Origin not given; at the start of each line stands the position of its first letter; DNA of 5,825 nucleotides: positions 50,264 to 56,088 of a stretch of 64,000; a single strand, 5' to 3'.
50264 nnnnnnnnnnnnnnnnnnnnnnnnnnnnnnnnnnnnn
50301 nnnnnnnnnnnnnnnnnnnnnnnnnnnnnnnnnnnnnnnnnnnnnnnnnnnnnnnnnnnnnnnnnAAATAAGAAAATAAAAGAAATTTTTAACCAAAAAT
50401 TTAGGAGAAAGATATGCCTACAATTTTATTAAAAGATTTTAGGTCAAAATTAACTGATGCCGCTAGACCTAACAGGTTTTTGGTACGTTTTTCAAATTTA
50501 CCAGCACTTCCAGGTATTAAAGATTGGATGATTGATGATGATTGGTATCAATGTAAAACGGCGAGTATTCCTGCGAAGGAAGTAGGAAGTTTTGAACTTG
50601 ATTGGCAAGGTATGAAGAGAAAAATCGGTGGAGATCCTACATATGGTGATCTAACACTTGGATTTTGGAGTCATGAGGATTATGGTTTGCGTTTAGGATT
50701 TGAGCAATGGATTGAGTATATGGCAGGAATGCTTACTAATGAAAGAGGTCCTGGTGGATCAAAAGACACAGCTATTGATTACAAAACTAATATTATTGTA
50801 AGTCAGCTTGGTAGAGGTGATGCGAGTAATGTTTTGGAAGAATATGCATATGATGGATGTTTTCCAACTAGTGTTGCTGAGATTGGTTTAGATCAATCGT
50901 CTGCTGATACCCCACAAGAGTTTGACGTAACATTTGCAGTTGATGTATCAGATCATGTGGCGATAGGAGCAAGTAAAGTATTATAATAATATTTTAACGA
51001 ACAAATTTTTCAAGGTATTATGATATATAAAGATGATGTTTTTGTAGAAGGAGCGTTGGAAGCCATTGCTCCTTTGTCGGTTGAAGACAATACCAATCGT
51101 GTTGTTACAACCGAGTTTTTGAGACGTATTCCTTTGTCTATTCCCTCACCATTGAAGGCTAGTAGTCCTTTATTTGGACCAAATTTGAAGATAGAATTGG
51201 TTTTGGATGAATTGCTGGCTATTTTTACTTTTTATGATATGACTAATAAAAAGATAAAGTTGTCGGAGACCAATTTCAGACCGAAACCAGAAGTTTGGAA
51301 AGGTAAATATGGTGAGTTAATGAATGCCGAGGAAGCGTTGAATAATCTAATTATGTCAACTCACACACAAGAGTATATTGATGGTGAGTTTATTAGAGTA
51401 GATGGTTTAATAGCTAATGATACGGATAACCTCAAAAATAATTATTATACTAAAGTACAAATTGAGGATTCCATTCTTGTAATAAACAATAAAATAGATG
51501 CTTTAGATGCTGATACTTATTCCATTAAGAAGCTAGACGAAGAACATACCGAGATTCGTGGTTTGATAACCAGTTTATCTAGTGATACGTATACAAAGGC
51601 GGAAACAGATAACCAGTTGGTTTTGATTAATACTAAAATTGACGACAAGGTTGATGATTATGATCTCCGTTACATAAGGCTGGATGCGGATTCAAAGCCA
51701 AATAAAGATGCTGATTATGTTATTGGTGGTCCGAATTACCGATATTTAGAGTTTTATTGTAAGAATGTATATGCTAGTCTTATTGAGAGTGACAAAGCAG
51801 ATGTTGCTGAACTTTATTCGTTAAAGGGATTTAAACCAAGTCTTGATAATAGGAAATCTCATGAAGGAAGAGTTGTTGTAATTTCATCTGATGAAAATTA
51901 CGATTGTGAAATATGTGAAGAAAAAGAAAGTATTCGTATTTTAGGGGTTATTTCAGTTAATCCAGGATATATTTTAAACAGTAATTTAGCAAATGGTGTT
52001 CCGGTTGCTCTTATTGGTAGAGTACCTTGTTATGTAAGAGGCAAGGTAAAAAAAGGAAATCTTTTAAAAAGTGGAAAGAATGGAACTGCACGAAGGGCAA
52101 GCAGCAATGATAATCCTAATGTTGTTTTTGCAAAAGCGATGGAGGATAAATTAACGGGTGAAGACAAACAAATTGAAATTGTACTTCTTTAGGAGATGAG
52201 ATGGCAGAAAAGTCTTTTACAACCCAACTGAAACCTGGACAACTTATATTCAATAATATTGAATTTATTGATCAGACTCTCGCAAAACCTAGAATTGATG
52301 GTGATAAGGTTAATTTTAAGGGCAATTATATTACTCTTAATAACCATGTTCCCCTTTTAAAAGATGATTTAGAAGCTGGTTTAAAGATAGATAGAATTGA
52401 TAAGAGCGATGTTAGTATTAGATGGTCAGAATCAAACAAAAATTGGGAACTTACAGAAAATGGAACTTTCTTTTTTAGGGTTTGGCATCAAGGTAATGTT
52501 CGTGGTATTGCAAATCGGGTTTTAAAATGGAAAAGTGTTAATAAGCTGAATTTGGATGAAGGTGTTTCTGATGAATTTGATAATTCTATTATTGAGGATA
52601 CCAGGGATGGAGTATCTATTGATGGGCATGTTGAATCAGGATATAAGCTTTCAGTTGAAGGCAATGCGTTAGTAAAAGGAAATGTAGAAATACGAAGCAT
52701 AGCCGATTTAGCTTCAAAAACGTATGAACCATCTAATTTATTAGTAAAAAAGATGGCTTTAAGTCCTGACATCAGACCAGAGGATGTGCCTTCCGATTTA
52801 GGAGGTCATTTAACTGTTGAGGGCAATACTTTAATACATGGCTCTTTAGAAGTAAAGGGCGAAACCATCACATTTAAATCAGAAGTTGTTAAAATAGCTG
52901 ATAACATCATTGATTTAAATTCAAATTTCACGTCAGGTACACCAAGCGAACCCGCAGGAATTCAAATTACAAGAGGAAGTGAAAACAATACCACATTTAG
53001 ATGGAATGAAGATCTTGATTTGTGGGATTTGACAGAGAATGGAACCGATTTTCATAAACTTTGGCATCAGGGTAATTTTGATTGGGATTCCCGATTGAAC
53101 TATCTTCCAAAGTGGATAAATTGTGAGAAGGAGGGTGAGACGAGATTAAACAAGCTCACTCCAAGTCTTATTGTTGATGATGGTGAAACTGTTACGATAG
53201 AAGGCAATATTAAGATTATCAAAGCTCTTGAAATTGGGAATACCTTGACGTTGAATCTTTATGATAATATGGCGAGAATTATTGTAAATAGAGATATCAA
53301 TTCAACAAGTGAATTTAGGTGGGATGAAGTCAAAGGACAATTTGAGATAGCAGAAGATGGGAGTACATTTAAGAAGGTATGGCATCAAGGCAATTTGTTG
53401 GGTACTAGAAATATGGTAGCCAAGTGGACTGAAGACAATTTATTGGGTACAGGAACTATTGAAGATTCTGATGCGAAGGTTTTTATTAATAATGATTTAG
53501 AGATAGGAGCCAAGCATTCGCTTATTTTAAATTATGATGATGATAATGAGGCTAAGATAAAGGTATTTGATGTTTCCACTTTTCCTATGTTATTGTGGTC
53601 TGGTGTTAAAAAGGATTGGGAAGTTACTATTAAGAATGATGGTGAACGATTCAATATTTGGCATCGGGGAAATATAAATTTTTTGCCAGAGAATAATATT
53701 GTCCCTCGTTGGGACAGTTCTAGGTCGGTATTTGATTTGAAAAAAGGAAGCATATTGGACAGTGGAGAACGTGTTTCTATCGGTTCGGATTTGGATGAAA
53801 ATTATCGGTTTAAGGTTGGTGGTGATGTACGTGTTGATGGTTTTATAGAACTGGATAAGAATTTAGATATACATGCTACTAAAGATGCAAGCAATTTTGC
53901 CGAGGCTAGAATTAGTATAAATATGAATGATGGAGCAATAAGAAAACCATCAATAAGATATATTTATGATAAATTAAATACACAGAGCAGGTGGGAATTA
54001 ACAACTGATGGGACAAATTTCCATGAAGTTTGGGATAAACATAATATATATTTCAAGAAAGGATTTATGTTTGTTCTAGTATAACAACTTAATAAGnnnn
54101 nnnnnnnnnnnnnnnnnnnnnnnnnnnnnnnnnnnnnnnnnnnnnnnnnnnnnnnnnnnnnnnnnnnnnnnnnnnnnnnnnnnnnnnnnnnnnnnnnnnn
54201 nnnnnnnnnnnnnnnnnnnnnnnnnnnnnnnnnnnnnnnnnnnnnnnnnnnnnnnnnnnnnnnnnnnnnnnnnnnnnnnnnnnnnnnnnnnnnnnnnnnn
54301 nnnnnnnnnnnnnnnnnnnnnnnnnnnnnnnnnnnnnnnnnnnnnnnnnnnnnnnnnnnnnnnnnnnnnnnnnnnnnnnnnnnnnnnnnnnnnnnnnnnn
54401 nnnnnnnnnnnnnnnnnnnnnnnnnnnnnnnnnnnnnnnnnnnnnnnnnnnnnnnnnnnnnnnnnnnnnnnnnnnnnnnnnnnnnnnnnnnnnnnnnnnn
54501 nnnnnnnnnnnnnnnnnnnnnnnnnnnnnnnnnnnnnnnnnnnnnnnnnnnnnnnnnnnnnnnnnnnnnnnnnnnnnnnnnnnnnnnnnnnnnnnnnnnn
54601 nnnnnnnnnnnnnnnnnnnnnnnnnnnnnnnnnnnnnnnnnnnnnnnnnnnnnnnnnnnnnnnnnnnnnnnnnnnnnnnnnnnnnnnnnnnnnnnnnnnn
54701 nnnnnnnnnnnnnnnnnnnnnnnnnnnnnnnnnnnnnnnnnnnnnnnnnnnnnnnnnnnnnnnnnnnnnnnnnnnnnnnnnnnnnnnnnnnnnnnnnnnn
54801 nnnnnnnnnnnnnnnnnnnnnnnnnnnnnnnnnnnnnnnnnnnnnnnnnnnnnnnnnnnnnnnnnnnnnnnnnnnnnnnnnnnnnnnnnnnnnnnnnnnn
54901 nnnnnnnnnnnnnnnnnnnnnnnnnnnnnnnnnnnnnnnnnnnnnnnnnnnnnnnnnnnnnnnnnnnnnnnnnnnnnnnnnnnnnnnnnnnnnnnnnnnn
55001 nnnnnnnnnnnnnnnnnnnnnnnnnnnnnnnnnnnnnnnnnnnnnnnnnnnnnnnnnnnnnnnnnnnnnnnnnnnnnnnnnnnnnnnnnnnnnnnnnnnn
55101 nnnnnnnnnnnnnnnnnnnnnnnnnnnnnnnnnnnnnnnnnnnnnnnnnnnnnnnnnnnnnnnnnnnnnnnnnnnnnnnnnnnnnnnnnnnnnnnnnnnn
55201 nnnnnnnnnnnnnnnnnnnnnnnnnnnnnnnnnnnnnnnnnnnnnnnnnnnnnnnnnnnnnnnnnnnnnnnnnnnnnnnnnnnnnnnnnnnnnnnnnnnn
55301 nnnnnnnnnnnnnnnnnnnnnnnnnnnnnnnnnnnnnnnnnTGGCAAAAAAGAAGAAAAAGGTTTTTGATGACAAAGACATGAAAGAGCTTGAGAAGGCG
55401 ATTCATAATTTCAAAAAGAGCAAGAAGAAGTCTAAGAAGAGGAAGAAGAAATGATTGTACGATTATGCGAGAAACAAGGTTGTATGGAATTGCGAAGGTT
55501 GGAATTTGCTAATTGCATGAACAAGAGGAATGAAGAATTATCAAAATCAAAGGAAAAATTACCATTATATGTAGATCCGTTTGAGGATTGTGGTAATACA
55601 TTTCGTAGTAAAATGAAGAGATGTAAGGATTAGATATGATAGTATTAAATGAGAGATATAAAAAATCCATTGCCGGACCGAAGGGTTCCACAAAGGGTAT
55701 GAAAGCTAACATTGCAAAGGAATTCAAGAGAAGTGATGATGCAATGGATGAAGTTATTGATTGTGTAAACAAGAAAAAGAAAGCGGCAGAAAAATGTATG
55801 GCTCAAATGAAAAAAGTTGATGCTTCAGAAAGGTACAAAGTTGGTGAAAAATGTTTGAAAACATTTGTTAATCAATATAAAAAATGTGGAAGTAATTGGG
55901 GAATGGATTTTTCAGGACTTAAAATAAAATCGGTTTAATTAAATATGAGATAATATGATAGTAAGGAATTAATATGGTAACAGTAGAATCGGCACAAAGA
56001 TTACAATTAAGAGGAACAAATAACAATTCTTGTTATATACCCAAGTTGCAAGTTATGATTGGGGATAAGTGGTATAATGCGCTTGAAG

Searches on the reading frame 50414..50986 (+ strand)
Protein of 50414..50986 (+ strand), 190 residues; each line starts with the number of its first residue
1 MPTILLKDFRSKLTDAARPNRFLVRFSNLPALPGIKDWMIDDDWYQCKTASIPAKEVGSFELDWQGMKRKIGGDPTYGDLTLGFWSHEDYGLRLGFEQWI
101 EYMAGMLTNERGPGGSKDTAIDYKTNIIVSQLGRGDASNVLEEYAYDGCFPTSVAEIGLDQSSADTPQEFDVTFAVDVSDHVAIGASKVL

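Call 6: search_protein_families(library=pfam, proteins=[window:50414-50986:+], max_evalue=0.1)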
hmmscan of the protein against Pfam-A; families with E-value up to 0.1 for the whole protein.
window:50414-50986:+ (190 aa): 0 families

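Call 7: search_protein_families(library=phrogs, proteins=[window:50414-50986:+], max_evalue=0.1)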
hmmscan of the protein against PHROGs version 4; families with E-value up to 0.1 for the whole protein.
window:50414-50986:+ (190 aa): 3 families
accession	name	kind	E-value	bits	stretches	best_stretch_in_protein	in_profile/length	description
phrog_45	-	tail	4.8e-35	122.4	1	6-177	78-250/350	tail tube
phrog_4542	-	tail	1.3e-09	38.8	1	17-175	26-174/214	tail tube protein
phrog_3629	-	tail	5e-09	36.7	1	47-175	80-200/313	tail tube protein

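Call 53: find_homologous_proteins(query=window:50414-50986:+, max_evalue=1e-10)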
Query window:50414-50986:+ (190 aa): 5 proteins with E <= 1e-10 among 88 candidates.
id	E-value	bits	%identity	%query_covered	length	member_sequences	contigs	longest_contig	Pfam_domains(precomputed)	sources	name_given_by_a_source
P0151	2.5e-126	437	100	100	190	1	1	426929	PF23849.3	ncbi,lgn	-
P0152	2.5e-40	156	46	97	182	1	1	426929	PF23849.3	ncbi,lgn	-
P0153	1.8e-17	82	34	92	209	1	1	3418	PF23849.3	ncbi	-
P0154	2.1e-17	81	34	92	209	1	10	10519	PF23849.3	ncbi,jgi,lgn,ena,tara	tara:strand:- start:40 stop:669 length:630 start_codon:yes stop_codon:yes gene_type:complete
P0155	2.4e-17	81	34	92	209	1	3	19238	PF23849.3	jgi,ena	jgi:hypothetical protein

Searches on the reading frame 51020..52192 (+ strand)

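Call 81: search_protein_families(library=phrogs, proteins=[window:51020-52192:+], max_evalue=0.001)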
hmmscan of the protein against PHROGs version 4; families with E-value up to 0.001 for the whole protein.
window:51020-52192:+ (390 aa): 2 families
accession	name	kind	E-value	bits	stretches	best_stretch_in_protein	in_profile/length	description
phrog_19602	-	tail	8.8e-13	48.9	1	204-358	327-473/504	tail fiber protein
phrog_22593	-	unknown function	1.8e-08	34.9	1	234-377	256-388/400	-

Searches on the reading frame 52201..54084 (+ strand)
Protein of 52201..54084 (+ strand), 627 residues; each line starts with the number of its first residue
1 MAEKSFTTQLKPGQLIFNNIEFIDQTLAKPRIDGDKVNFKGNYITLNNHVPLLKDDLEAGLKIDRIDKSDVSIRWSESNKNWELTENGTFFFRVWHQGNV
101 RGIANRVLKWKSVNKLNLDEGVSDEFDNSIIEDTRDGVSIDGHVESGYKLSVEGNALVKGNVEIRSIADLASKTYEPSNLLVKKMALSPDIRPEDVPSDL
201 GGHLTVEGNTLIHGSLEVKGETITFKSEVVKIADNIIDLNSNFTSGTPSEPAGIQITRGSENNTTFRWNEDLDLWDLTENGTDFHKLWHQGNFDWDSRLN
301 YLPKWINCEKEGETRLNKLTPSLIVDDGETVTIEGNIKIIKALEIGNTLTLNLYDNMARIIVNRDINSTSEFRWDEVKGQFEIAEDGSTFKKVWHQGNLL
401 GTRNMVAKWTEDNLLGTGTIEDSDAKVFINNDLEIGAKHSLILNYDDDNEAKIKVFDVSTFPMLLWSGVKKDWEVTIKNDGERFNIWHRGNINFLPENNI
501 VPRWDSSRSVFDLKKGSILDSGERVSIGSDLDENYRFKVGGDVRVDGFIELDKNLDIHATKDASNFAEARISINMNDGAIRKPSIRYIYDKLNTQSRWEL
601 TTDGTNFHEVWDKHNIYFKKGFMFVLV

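Call 81: search_protein_families(library=phrogs, proteins=[window:52201-54084:+], max_evalue=0.001)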
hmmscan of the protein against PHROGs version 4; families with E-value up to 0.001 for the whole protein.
window:52201-54084:+ (627 aa): 1 family
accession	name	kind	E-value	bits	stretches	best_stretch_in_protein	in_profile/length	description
phrog_6002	-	head and packaging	3.2e-05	22.7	0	203-241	853-891/1183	virion structural protein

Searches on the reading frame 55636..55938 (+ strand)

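Call 81: search_protein_families(library=phrogs, proteins=[window:55636-55938:+], max_evalue=0.001)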
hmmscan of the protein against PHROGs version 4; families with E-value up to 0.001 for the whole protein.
window:55636-55938:+ (100 aa): 1 family
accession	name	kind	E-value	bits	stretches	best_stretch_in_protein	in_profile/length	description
phrog_25228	-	DNA, RNA and nucleotide metabolism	0.00011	22.4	1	7-65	177-233/326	3'-5' exonuclease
